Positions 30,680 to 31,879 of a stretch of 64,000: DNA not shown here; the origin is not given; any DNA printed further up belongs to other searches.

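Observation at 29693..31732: Lysyl-tRNA synthetase fused to a YqeK-like HD-domain hydrolase, with a relic internal RBS and ATG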

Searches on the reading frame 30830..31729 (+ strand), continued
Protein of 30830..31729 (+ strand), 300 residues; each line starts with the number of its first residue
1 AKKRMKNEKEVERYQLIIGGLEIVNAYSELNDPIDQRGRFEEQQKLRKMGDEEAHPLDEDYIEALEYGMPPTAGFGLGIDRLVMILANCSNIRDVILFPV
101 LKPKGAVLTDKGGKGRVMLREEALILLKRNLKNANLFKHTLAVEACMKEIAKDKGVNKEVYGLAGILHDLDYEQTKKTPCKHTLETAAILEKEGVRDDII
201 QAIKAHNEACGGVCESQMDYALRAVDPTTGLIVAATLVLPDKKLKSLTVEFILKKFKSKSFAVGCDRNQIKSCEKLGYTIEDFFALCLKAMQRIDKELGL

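Call 88: search_protein_families(library=ncbifam, proteins=[P0190, P0137, P0169, P0139, P0143], max_evalue=0.001)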
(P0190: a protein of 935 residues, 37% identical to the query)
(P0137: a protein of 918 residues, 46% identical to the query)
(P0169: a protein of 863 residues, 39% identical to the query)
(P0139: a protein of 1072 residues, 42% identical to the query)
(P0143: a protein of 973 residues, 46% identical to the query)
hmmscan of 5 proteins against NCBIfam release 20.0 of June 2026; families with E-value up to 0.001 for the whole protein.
P0190 (935 aa): 28 families (the best 25 are shown)
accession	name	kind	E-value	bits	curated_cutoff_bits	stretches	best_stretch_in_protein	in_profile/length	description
NF001756.1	PRK00484.1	subfamily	7.9e-144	479.9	468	1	7-524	3-488/488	lysine--tRNA ligase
TIGR00499.1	lysS_bact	equivalog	1.3e-127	426.5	427.6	1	6-524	4-495/496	lysine--tRNA ligase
NF002821.0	PRK02983.1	equivalog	2.9e-111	373.2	742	1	8-524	622-1101/1102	bifunctional lysylphosphatidylglycerol synthetase/lysine--tRNA ligase LysX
NF009101.0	PRK12445.1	subfamily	1.1e-93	314.5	1026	1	11-525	22-505/505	lysine--tRNA ligase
TIGR00462.1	genX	equivalog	2.2e-45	155.4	286.9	1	197-518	2-304/304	EF-P lysine aminoacylase EpmA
NF006828.0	PRK09350.1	equivalog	3.1e-39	135.1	264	1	193-520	13-322/325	elongation factor P--(R)-beta-lysine ligase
NF003483.0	PRK05159.1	equivalog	7.2e-34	117.4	353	1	61-519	18-430/438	aspartate--tRNA(Asn) ligase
TIGR00458.1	aspS_nondisc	equivalog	8.3e-30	104.1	368.4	1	66-521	18-422/428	aspartate--tRNA(Asn) ligase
TIGR00459.1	aspS_bact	equivalog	3.1e-28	98.5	373.85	2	65-317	21-260/586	aspartate--tRNA ligase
NF001750.0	PRK00476.1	equivalog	2.8e-27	95.3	443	2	63-318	21-266/590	aspartate--tRNA ligase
NF003037.0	PRK03932.1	equivalog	2.1e-23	83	414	1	59-524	15-448/451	asparagine--tRNA ligase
TIGR00457.1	asnS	equivalog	1e-18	67.4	342.6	1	95-523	39-451/455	asparagine--tRNA ligase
NF009460.0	PRK12820.1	equivalog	4.7e-14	51.4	1379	1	65-307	40-284/723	bifunctional aspartyl-tRNA synthetase/aspartyl/glutamyl-tRNA amidotransferase subunit C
NF001299.0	PRK00241.1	equivalog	7.2e-07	28.9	158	1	608-715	159-258/263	NAD(+) diphosphatase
NF041652.1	Nud_hyd_Dein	equivalog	9.2e-07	29.2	200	1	586-650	12-84/152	Nudix hydrolase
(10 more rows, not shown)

P0137 (918 aa): 19 families
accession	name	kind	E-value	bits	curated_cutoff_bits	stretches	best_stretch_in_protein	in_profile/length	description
NF001756.1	PRK00484.1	subfamily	5e-140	467.4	468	1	12-488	3-488/488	lysine--tRNA ligase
TIGR00499.1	lysS_bact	equivalog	4.2e-129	431.4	427.6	1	12-488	5-495/496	lysine--tRNA ligase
NF002821.0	PRK02983.1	equivalog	2.9e-112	376.6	742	1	11-488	620-1101/1102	bifunctional lysylphosphatidylglycerol synthetase/lysine--tRNA ligase LysX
NF009101.0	PRK12445.1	subfamily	1.5e-96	324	1026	1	52-487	64-503/505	lysine--tRNA ligase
TIGR00462.1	genX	equivalog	1.1e-45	156.5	286.9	1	177-468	4-289/304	EF-P lysine aminoacylase EpmA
NF006828.0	PRK09350.1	equivalog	7.3e-40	137.2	264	1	171-469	13-306/325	elongation factor P--(R)-beta-lysine ligase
NF003483.0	PRK05159.1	equivalog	1.3e-34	119.9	353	1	43-483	6-430/438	aspartate--tRNA(Asn) ligase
TIGR00458.1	aspS_nondisc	equivalog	2.8e-32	112.3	368.4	1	51-483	10-420/428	aspartate--tRNA(Asn) ligase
NF001750.0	PRK00476.1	equivalog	4.1e-26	91.4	443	1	51-303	16-272/590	aspartate--tRNA ligase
TIGR00459.1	aspS_bact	equivalog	2e-23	82.6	373.85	1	44-302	6-263/586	aspartate--tRNA ligase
NF003037.0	PRK03932.1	equivalog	8.5e-22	77.7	414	1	49-483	12-443/451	asparagine--tRNA ligase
TIGR00457.1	asnS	equivalog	1.1e-19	70.6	342.6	1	43-484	6-448/455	asparagine--tRNA ligase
NF009460.0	PRK12820.1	equivalog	3e-11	42.2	1379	1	53-270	35-269/723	bifunctional aspartyl-tRNA synthetase/aspartyl/glutamyl-tRNA amidotransferase subunit C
TIGR00277.1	HDIG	domain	1.4e-08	34.5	27.6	1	748-822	3-82/84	HDIG domain-containing metalloprotein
NF005052.0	PRK06462.1-1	equivalog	5.8e-07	28.9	368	1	155-476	30-336/353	asparagine synthetase A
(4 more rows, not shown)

P0169 (863 aa): 18 families
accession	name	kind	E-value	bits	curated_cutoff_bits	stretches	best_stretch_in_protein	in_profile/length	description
NF001756.1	PRK00484.1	subfamily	4.5e-151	503.8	468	1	8-499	4-488/488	lysine--tRNA ligase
TIGR00499.1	lysS_bact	equivalog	2.2e-132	442.2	427.6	1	10-499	8-495/496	lysine--tRNA ligase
NF002821.0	PRK02983.1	equivalog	1.2e-116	391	742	1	28-499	643-1101/1102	bifunctional lysylphosphatidylglycerol synthetase/lysine--tRNA ligase LysX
NF009101.0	PRK12445.1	subfamily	8.6e-104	347.8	1026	1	10-499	21-504/505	lysine--tRNA ligase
TIGR00462.1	genX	equivalog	3.8e-51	174.3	286.9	1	180-493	3-304/304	EF-P lysine aminoacylase EpmA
NF006828.0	PRK09350.1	equivalog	1.4e-43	149.4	264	1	174-495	12-322/325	elongation factor P--(R)-beta-lysine ligase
NF003483.0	PRK05159.1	equivalog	7.8e-38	130.5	353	1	58-494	15-430/438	aspartate--tRNA(Asn) ligase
TIGR00458.1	aspS_nondisc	equivalog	1.6e-33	116.3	368.4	1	61-495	13-421/428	aspartate--tRNA(Asn) ligase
NF003037.0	PRK03932.1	equivalog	3.2e-32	112.1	414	1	58-497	14-446/451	asparagine--tRNA ligase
TIGR00457.1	asnS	equivalog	1.1e-31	110.2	342.6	1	58-496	14-449/455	asparagine--tRNA ligase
TIGR00459.1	aspS_bact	equivalog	3.3e-31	108.3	373.85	2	58-338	14-300/586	aspartate--tRNA ligase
NF001750.0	PRK00476.1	equivalog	7.9e-28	97.1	443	2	56-348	14-313/590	aspartate--tRNA ligase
NF009460.0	PRK12820.1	equivalog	1.9e-17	62.6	1379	2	176-295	171-290/723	bifunctional aspartyl-tRNA synthetase/aspartyl/glutamyl-tRNA amidotransferase subunit C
NF005052.0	PRK06462.1-1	equivalog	2.5e-07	30.1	368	1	176-495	47-345/353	asparagine synthetase A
TIGR02367.1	PylS_Cterm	equivalog_domain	2.6e-06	27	178.15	1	182-296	29-154/242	pyrrolysine--tRNA(Pyl) ligase large subunit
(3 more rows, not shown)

P0139 (1072 aa): 25 families
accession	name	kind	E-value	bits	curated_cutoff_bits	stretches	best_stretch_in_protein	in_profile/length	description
NF001756.1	PRK00484.1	subfamily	8.4e-176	585.4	468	1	9-490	2-488/488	lysine--tRNA ligase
TIGR00499.1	lysS_bact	equivalog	2.7e-158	527.7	427.6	1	10-491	5-496/496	lysine--tRNA ligase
NF002821.0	PRK02983.1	equivalog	3.8e-147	492.1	742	1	4-490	615-1101/1102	bifunctional lysylphosphatidylglycerol synthetase/lysine--tRNA ligase LysX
NF009101.0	PRK12445.1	subfamily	1.3e-130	436.4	1026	1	7-491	16-505/505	lysine--tRNA ligase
TIGR00462.1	genX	equivalog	1.2e-52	179.3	286.9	1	173-483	3-303/304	EF-P lysine aminoacylase EpmA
NF006828.0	PRK09350.1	equivalog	4.8e-45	154.2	264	1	170-486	15-322/325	elongation factor P--(R)-beta-lysine ligase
NF003483.0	PRK05159.1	equivalog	5.7e-40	137.5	353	1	52-485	16-430/438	aspartate--tRNA(Asn) ligase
TIGR00458.1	aspS_nondisc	equivalog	1.1e-34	120.1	368.4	1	55-485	14-420/428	aspartate--tRNA(Asn) ligase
TIGR00459.1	aspS_bact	equivalog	5.8e-34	117.4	373.85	2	54-320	17-278/586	aspartate--tRNA ligase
NF001750.0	PRK00476.1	equivalog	8.9e-34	116.7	443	2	49-321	14-284/590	aspartate--tRNA ligase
TIGR00472.1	pheT_bact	equivalog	9.8e-31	106.8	402.65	2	505-629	42-159/798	phenylalanine--tRNA ligase subunit beta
NF003037.0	PRK03932.1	equivalog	4.5e-27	95.1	414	1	49-488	12-446/451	asparagine--tRNA ligase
NF009460.0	PRK12820.1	equivalog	2.6e-25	88.7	1379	2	152-320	155-311/723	bifunctional aspartyl-tRNA synthetase/aspartyl/glutamyl-tRNA amidotransferase subunit C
TIGR00457.1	asnS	equivalog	6.1e-25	87.9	342.6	1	48-487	11-449/455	asparagine--tRNA ligase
NF045760.1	YtpR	equivalog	6.7e-17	61.9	100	1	498-615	70-181/185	YtpR family tRNA-binding protein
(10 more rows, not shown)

P0143 (973 aa): 17 families
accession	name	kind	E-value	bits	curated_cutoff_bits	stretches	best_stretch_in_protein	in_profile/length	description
NF001756.1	PRK00484.1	subfamily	5.4e-149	497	468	1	9-487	4-486/488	lysine--tRNA ligase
TIGR00499.1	lysS_bact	equivalog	4.2e-134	447.9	427.6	1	7-487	4-493/496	lysine--tRNA ligase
NF002821.0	PRK02983.1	equivalog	4.1e-119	399.2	742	1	10-487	623-1099/1102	bifunctional lysylphosphatidylglycerol synthetase/lysine--tRNA ligase LysX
NF009101.0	PRK12445.1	subfamily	2.8e-98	329.7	1026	1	12-485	22-500/505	lysine--tRNA ligase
TIGR00462.1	genX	equivalog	3.7e-46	158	286.9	1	176-470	3-290/304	EF-P lysine aminoacylase EpmA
NF006828.0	PRK09350.1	equivalog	3.3e-39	135.1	264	1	174-473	16-309/325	elongation factor P--(R)-beta-lysine ligase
NF003483.0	PRK05159.1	equivalog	1.2e-35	123.3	353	1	44-484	11-430/438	aspartate--tRNA(Asn) ligase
TIGR00458.1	aspS_nondisc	equivalog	2.9e-29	102.3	368.4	1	45-485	8-421/428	aspartate--tRNA(Asn) ligase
NF001750.0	PRK00476.1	equivalog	1.2e-27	96.5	443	1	45-330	14-289/590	aspartate--tRNA ligase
TIGR00459.1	aspS_bact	equivalog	2.4e-24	85.6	373.85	1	48-331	15-285/586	aspartate--tRNA ligase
TIGR00457.1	asnS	equivalog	3.5e-24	85.4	342.6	1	38-486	5-449/455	asparagine--tRNA ligase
NF003037.0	PRK03932.1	equivalog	9.2e-24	84.2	414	1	45-486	12-445/451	asparagine--tRNA ligase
NF009460.0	PRK12820.1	equivalog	3.2e-12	45.4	1379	1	48-270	34-269/723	bifunctional aspartyl-tRNA synthetase/aspartyl/glutamyl-tRNA amidotransferase subunit C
TIGR00472.1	pheT_bact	equivalog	3.6e-10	38.7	402.65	1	597-728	213-342/798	phenylalanine--tRNA ligase subunit beta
TIGR00277.1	HDIG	domain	3.1e-05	23.8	27.6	1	802-880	3-83/84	HDIG domain-containing metalloprotein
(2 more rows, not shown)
